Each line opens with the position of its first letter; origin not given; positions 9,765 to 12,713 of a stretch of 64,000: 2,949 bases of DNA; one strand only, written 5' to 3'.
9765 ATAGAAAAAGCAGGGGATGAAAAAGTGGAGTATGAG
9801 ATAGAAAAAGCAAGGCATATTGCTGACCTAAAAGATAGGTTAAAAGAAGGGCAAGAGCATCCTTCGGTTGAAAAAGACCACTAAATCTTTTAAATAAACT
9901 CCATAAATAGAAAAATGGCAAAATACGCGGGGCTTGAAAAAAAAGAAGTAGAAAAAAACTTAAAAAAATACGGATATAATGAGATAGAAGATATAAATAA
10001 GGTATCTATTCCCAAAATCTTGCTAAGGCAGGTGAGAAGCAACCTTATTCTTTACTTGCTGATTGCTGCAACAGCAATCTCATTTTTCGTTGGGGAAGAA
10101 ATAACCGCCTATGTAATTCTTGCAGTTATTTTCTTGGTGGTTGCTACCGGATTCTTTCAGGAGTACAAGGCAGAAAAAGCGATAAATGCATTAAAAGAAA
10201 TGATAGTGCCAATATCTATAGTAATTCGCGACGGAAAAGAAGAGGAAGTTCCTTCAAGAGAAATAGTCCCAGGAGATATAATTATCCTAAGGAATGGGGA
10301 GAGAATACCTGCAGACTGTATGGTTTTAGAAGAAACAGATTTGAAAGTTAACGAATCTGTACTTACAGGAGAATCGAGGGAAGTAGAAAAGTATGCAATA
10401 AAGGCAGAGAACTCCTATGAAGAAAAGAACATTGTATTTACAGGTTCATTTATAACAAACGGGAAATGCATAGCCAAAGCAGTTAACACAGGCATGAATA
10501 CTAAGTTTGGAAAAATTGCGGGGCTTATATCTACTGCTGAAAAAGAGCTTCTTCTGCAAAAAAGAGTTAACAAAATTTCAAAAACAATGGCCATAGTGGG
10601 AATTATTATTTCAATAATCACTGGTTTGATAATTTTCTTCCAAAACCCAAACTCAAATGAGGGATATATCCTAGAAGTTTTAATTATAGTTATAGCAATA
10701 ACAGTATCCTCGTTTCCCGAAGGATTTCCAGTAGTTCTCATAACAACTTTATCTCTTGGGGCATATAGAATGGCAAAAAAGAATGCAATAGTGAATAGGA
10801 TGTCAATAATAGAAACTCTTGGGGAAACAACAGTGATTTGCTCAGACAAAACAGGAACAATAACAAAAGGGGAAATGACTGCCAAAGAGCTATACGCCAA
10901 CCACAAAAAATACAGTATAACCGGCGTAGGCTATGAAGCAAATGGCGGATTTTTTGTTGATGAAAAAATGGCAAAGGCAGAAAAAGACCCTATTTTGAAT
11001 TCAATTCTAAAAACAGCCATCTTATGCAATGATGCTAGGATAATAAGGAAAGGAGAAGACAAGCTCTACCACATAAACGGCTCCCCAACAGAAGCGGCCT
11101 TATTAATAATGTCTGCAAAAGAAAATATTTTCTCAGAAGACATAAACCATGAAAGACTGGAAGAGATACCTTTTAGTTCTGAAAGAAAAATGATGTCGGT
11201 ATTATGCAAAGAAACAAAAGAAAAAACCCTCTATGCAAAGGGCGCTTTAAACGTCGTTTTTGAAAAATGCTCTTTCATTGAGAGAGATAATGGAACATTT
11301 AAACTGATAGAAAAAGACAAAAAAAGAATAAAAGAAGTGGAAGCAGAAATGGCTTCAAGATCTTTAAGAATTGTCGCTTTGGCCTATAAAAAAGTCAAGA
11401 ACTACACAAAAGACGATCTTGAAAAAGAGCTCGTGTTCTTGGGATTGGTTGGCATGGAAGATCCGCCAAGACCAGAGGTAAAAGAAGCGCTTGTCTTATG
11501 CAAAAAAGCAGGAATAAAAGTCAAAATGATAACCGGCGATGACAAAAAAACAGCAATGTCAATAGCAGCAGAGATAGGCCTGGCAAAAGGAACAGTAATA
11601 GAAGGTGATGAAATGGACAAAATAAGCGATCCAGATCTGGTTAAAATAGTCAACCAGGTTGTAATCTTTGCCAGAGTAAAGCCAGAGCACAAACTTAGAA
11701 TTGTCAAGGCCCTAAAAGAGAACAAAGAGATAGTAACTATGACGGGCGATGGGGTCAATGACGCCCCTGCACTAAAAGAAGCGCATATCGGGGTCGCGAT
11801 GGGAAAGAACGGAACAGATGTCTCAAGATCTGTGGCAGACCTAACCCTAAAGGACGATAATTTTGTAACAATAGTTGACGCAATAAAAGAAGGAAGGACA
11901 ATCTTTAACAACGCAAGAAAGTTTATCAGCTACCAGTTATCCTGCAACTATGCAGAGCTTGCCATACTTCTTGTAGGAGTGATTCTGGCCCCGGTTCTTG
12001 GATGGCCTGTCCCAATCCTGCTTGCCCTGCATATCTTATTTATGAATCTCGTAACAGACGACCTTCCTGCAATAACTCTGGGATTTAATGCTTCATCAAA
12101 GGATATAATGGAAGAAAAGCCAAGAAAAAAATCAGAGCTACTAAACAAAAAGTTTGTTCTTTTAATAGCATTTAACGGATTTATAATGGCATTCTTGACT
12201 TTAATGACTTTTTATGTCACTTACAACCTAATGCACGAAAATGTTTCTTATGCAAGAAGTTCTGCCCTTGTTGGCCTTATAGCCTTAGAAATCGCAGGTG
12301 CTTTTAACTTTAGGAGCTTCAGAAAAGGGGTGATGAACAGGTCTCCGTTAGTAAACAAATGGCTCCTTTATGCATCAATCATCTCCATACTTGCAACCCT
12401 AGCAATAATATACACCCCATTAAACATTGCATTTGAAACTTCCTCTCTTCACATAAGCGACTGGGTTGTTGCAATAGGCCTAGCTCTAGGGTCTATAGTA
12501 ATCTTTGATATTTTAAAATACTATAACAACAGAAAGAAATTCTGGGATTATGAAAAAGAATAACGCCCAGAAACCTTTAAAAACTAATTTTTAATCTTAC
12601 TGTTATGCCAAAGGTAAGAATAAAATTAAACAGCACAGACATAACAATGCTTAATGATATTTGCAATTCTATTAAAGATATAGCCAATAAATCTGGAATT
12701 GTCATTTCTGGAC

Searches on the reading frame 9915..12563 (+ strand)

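Call 88: search_protein_families(library=ncbifam, proteins=[window:9915-12563:+], max_evalue=0.00001)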
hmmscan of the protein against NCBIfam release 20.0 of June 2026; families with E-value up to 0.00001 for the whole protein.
window:9915-12563:+ (882 aa): 21 families
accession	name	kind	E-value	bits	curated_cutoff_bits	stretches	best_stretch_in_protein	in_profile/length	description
TIGR01522.1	ATPase-IIA2_Ca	equivalog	1.2e-190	635.3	798.3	1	3-874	20-853/854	calcium-transporting P-type ATPase, PMR1-type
TIGR01116.1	ATPase-IIA1_Ca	equivalog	8.5e-173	576.5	703.4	1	39-870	4-797/799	calcium-translocating P-type ATPase, SERCA-type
TIGR01523.1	ATPase-IID_K-Na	equivalog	1.2e-139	466.7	645.05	3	360-779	429-868/997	potassium/sodium efflux P-type ATPase, fungal-type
TIGR01517.1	ATPase-IIB_Ca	equivalog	7.8e-129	431.3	507.05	2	362-867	389-876/882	calcium-translocating P-type ATPase, PMCA-type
TIGR01647.1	ATPase-IIIA_H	equivalog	2.1e-120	403.2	615.5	2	6-338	1-319/755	plasma-membrane proton-efflux P-type ATPase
TIGR01524.1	ATPase-IIIB_Mg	equivalog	4.3e-118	395.4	610.75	2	409-868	403-857/867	magnesium-translocating P-type ATPase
TIGR01106.1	ATPase-IIC_X-K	subfamily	7e-111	371.8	946.1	2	66-556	105-607/997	Na,H/K antiporter P-type ATPase subunit alpha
NF011702.0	PRK15122.1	subfamily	1.9e-99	333.9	975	2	394-777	425-808/907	magnesium-translocating P-type ATPase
TIGR01494.1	ATPase_P-type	subfamily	4.9e-94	315.5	62.3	3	67-331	1-237/478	HAD-IC family P-type ATPase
TIGR01525.1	ATPase-IB_hvy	subfamily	2.3e-71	241.4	346.25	3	48-330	4-273/560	heavy metal translocating P-type ATPase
TIGR01657.1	P-ATPase-V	hypoth_equivalog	3.4e-68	230.2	618.25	2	5-558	138-699/1055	ATP13A2 family polyamine export P-type ATPase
TIGR01512.1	ATPase-IB2_Cd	subfamily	8.4e-52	176.5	313.5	2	48-326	4-255/494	cadmium family heavy metal-translocating P-type ATPase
TIGR01511.1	ATPase-IB1_Cu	subfamily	7.1e-49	167.1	397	3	66-329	43-285/542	copper-translocating P-type ATPase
NF008262.1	PRK11033.1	equivalog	4.9e-39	134.4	1005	2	49-328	182-448/731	zinc/cadmium/mercury/lead-transporting ATPase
TIGR01652.1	ATPase-Plipid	subfamily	5.7e-36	123.7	431.25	4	580-779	744-945/1058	phospholipid-translocating P-type ATPase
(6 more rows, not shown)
